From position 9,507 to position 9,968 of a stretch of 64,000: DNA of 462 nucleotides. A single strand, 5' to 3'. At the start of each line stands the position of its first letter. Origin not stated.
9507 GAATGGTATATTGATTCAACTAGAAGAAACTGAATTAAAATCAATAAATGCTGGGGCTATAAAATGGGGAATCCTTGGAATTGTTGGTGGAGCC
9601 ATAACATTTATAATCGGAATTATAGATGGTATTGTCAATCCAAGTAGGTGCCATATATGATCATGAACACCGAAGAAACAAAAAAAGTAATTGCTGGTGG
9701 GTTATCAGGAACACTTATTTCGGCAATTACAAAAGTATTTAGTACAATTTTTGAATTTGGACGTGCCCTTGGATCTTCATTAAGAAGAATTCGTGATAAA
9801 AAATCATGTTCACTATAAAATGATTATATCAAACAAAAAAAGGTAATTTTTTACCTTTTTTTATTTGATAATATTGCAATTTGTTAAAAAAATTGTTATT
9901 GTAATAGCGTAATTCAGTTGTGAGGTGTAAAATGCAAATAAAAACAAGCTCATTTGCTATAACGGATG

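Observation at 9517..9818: Precursor peptides: GG/AG leaders, GxxxG motifs, one Cys each, ATGA overlap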

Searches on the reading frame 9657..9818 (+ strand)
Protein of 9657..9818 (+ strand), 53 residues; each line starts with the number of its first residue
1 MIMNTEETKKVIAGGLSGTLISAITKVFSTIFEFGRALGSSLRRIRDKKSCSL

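Call 5: search_protein_families(library=pfam, proteins=[window:9657-9818:+], max_evalue=0.01)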
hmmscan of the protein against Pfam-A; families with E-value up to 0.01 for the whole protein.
window:9657-9818:+ (53 aa): 0 families

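Call 6: search_protein_families(library=ncbifam, proteins=[window:9657-9818:+], max_evalue=1)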
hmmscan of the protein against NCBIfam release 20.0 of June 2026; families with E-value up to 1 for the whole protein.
window:9657-9818:+ (53 aa): 0 families

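Call 12: find_homologous_proteins(query=window:9657-9815:+, max_evalue=10)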
Query seq(53 aa) (53 aa): 2 proteins with E <= 10 among 2 candidates.
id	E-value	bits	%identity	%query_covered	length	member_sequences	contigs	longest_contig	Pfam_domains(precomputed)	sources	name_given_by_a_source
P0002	4.7e-25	102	100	100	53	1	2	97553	-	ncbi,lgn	-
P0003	1.6e-19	85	83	100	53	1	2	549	-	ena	-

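Call 14: find_encoding_contigs(protein=P0002, flank=6000)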
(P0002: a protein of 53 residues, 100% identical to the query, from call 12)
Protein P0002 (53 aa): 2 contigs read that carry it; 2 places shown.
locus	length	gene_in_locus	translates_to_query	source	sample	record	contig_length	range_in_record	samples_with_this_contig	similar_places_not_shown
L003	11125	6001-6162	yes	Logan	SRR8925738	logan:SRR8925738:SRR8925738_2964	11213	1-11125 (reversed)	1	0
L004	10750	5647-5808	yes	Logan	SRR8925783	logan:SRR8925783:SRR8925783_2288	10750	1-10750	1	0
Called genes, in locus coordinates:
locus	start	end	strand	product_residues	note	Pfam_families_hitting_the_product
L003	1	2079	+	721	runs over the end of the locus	?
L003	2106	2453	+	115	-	PF14071:YlbD_coat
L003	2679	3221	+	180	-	PF03602:Cons_hypoth95, PF05175:MTS, PF02086:MethyltransfD12 (faint), PF13847:Methyltransf_31 (weak), PF09445:Methyltransf_15 (weak)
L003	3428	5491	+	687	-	PF03412:Peptidase_C39, PF13529:Peptidase_C39_2 (weak), PF00664:ABC_membrane, PF00005:ABC_tran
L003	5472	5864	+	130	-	-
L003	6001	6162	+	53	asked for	-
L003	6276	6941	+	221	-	PF04542:Sigma70_r2, PF04545:Sigma70_r4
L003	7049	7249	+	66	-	PF01165:Ribosomal_S21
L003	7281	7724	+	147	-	PF09424:YqeY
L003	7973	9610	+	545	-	PF00749:tRNA-synt_1c, PF19269:Anticodon_2 (weak)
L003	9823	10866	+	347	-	-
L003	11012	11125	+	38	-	?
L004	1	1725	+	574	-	?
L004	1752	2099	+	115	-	PF14071:YlbD_coat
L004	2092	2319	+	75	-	PF14003:YlbE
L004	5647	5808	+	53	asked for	-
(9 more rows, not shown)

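Call 15: find_encoding_contigs(protein=P0003, flank=6000)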
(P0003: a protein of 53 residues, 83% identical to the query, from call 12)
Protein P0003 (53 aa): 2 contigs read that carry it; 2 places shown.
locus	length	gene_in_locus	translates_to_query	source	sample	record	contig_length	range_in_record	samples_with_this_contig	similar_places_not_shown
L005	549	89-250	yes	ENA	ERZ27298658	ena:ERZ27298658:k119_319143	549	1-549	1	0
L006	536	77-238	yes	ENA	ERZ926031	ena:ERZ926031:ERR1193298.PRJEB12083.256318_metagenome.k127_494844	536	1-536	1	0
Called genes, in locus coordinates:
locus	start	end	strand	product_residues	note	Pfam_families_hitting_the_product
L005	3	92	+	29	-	?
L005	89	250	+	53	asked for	-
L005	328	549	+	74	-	?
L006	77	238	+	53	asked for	-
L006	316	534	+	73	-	?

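Call 16: list_cluster_members(proteins=[P0002, P0003, P0001])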
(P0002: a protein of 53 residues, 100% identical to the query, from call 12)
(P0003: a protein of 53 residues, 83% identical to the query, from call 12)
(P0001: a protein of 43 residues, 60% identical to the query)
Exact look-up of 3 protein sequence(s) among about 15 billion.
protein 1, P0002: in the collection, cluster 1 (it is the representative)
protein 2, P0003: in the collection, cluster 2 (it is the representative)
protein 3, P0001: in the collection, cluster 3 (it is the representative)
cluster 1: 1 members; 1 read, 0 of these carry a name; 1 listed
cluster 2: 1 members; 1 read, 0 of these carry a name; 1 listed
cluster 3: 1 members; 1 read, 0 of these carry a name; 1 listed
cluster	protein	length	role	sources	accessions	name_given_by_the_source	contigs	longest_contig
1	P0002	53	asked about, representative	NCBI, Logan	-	-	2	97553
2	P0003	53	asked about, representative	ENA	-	-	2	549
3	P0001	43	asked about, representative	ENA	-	-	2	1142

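Call 29: search_solved_structures(query=A4, max_evalue=10, show_alignments=3)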
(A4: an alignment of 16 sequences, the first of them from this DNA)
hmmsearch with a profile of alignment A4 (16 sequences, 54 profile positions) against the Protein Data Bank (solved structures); distinct sequences matched with E-value up to 10: 2.
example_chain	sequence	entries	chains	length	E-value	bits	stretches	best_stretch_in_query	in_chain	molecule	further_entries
7s5j_B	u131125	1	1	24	0.17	14.9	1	2-18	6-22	CtA peptide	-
7uvp_A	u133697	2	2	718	0.56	13.3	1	10-44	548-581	Tetracycline resistance protein TetQ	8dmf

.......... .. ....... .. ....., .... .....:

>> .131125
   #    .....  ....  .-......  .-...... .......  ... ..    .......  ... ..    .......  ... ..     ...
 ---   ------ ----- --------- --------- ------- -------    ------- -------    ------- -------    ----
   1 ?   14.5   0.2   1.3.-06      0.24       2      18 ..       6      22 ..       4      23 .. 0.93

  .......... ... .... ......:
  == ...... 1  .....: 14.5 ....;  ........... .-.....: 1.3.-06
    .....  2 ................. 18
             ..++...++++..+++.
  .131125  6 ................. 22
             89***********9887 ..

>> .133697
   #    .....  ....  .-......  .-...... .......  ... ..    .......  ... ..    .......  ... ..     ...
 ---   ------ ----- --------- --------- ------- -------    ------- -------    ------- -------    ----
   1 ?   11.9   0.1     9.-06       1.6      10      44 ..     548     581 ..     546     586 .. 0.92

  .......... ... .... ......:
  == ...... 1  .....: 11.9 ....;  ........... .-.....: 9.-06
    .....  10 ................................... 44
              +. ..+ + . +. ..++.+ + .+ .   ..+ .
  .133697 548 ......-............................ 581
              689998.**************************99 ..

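Call 36: search_protein_families(library=ncbifam, alignment_id=A4, max_evalue=1)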
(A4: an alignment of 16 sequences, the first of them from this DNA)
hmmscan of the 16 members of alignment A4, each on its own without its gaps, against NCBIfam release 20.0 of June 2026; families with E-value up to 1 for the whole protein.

A. member 1, seq(53 aa): 0 families

B. families by the number of members that match (of 16 scanned): 15 families
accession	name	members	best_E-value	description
NF038035.1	lactGalph_entA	7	0.015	lactococcin G-alpha/enterocin 1071A family bacteriocin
TIGR01847.1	bacteriocin_sig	5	0.0065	bacteriocin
NF038034.1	lactGbeta_entB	4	0.00044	lactococcin G-beta/enterocin 1071B family bacteriocin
TIGR03949.1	bact_IIb_cerein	3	0.0022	class IIb bacteriocin, lactobin A/cerein 7B family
NF000539.0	plantaricin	2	0.01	plantaricin C family lantibiotic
NF033215.1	BlpC_Streptocco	1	0.017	quorum-sensing system pheromone BlpC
TIGR01411.1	tatAE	1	0.039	twin-arginine translocase TatA/TatE family subunit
NF051486.1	E492_microcin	1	0.073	E492 group microcin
TIGR03893.1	lant_SP_1948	1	0.083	lichenicidin A2 family type 2 lantibiotic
NF041933.1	MzaC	1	0.089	MZA anti-phage system associated Z1 domain-containing protein MzaC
NF011430.0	PRK14861.1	1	0.1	twin arginine translocase protein A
NF038167.1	cyan_ocin_like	1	0.11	CTB family bacteriocin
NF011429.0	PRK14857.1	1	0.11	TatA/E family twin arginine-targeting protein translocase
NF033383.2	induct_EntF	1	0.13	EntF family bacteriocin induction factor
NF033214.1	ComC_Streptocco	1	0.15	competence-stimulating peptide ComC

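Call 94: search_dna_similar(query=window:9657-9815:+, collection=plasmids, mode=protein, max_evalue=1, max_rows=10)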
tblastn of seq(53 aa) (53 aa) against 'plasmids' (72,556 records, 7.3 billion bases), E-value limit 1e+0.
No match.

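Call 98: list_cluster_members(proteins=[L003:3428-5488:+, L003:2679-3218:+, L003:7281-7721:+, L003:7973-9607:+, L003:6276-6938:+, L003:9823-10863:+, L003:7049-7246:+])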
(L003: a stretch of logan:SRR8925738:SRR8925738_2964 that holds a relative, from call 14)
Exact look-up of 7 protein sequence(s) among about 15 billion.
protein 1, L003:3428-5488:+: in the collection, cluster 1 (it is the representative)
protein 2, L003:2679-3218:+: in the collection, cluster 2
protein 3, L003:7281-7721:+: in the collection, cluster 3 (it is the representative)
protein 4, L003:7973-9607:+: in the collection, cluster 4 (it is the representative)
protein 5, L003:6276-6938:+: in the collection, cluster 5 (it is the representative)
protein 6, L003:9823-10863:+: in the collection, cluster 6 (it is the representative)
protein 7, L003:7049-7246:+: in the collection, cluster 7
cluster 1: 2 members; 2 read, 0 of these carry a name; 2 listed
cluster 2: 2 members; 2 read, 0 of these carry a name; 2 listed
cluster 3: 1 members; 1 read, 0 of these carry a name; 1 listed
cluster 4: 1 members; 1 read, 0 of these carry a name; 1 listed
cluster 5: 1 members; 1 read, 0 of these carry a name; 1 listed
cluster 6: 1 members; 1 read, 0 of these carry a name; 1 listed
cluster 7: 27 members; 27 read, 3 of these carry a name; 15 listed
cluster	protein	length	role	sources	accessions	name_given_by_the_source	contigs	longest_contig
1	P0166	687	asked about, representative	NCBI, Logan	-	-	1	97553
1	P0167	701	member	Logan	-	-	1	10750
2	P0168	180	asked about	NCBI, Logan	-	-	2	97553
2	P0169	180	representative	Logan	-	-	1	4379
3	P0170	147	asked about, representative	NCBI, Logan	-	-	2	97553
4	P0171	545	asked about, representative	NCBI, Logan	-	-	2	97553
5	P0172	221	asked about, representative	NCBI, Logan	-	-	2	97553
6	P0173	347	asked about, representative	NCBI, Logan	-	-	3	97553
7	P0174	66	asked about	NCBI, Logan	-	-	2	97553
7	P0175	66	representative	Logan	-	-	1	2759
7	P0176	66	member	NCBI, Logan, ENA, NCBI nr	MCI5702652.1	MAG: 30S ribosomal protein S21 [Erysipelotrichaceae bacterium] | 30S ribosomal protein S21 [Erysipelotrichaceae bacterium]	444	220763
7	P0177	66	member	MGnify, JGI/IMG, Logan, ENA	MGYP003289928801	FL=1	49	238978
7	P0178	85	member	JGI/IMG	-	small subunit ribosomal protein S21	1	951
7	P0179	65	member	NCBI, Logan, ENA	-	-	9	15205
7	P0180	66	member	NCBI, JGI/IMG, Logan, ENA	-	-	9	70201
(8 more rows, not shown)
